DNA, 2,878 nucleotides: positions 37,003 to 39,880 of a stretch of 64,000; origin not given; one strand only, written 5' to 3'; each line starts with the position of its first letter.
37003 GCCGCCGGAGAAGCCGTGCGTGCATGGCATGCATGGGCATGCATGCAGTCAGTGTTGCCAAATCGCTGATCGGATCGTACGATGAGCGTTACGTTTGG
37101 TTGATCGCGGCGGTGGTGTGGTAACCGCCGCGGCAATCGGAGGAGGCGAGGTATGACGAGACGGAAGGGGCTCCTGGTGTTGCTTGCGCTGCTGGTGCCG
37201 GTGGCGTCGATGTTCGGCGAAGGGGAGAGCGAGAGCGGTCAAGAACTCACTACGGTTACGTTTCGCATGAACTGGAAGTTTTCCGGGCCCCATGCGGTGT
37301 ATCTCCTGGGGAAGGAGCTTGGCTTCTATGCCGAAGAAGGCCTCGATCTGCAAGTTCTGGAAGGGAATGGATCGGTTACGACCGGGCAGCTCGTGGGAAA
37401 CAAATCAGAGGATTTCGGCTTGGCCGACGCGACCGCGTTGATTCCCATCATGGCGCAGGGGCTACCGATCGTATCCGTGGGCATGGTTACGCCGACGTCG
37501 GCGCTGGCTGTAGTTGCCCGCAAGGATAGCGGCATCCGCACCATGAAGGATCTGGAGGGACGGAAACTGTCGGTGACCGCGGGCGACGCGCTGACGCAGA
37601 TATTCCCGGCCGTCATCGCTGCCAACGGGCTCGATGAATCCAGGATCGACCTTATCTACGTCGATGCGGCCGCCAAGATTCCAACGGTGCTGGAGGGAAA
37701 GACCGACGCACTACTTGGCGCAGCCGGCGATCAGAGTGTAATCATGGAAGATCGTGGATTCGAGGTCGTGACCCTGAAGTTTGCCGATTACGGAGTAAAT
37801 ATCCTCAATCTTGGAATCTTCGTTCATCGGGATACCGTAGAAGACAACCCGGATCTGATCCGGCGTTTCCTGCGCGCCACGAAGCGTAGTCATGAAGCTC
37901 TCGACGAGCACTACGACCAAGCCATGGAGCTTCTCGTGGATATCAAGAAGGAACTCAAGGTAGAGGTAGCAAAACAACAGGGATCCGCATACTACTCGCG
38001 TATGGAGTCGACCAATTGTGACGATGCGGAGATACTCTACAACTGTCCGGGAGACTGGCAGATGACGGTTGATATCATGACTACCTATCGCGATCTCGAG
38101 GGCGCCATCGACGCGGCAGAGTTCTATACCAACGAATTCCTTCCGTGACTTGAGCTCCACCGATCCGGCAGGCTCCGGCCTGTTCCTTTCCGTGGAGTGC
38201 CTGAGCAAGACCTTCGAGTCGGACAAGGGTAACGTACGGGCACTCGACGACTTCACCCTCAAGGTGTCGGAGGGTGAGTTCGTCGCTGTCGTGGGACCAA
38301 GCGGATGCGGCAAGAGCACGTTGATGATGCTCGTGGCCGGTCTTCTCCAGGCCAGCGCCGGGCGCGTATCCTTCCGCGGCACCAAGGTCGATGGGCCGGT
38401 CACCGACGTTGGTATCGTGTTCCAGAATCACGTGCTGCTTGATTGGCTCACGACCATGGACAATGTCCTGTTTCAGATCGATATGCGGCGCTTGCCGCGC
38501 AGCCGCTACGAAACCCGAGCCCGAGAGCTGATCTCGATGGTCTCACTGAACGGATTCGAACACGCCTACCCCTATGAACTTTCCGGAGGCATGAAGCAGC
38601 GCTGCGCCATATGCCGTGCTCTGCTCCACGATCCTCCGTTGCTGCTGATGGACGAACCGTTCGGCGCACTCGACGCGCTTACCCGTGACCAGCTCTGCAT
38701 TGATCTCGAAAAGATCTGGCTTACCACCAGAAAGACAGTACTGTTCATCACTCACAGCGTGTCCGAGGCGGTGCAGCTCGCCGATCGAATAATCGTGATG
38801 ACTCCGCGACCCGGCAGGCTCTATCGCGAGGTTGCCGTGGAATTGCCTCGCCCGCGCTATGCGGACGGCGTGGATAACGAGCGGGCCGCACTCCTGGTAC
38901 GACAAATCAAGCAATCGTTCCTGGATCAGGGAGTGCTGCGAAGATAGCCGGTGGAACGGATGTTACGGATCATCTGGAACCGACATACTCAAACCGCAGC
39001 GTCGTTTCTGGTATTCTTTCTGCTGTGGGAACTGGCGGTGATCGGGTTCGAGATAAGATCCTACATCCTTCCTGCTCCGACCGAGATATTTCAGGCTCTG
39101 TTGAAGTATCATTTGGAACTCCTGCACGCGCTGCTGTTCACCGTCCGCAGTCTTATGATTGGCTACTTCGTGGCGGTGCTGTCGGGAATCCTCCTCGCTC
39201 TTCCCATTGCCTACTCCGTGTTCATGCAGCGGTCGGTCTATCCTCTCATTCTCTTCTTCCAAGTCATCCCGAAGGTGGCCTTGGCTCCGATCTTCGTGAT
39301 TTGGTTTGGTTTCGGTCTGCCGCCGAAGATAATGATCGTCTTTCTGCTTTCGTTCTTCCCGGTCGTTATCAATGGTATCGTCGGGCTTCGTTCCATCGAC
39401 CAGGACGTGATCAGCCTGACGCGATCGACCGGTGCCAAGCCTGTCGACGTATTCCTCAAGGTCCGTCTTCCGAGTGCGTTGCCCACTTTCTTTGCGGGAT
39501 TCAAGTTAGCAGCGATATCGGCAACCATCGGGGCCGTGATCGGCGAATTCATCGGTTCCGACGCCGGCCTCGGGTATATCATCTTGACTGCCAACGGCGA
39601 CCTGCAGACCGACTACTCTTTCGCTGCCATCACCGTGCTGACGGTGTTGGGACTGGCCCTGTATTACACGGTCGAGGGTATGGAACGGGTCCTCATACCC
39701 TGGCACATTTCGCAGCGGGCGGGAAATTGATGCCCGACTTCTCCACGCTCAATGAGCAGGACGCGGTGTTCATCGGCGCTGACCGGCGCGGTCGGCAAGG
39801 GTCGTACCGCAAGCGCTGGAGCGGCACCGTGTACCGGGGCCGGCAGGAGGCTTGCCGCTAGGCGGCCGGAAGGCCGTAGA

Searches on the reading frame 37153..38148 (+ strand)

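Call 37: search_protein_families(library=pfam, proteins=[window:37153-38148:+], max_evalue=0.001)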
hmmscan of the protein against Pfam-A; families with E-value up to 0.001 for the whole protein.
window:37153-38148:+ (331 aa): 3 families
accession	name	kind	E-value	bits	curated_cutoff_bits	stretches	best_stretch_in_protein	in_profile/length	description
PF09084.16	NMT1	-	7.5e-45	153.9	20.5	1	47-256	4-215/216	NMT1/THI5 like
PF16868.10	NMT1_3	-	3.9e-06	27.1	27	1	107-193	83-170/289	NMT1-like family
PF12974.12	Phosphonate-bd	-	0.00018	21.4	27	1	117-248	86-224/242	ABC transporter, phosphonate, periplasmic substrate-binding protein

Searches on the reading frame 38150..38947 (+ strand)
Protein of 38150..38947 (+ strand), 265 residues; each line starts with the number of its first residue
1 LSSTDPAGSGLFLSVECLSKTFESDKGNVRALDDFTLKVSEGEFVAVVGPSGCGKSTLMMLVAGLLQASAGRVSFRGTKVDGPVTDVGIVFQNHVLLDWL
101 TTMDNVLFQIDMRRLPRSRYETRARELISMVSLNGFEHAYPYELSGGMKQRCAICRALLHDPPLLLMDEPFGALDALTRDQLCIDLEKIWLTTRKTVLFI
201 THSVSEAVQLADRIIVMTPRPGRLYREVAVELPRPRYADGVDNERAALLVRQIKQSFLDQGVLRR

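Call 37: search_protein_families(library=pfam, proteins=[window:38150-38947:+], max_evalue=0.001)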
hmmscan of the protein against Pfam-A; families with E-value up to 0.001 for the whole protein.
window:38150-38947:+ (265 aa): 5 families
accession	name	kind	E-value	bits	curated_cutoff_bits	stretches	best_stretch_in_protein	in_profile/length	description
PF00005.33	ABC_tran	-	9.6e-31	107.6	25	1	32-171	1-136/137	ABC transporter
PF13304.12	AAA_21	-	5.8e-07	30.3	27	0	44-82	1-37/304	AAA domain, putative AbiEii toxin, Type IV TA system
PF20703.3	nSTAND1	-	8.1e-05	22.9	27.1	1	32-70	23-59/379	Novel STAND NTPase 1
PF02463.25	SMC_N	-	0.00054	19.9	40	0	41-62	23-44/220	RecF/RecN/SMC N terminal domain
PF13401.12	AAA_22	-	0.00074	20.3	27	0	42-81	5-33/130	AAA domain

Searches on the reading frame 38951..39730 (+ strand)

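Call 37: search_protein_families(library=pfam, proteins=[window:38951-39730:+], max_evalue=0.001)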
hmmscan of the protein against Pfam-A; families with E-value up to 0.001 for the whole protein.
window:38951-39730:+ (259 aa): 1 family
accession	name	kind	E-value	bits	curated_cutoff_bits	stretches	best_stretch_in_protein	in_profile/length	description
PF00528.27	BPD_transp_1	-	2.7e-27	96.1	26.4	1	77-240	3-170/184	Binding-protein-dependent transport system inner membrane component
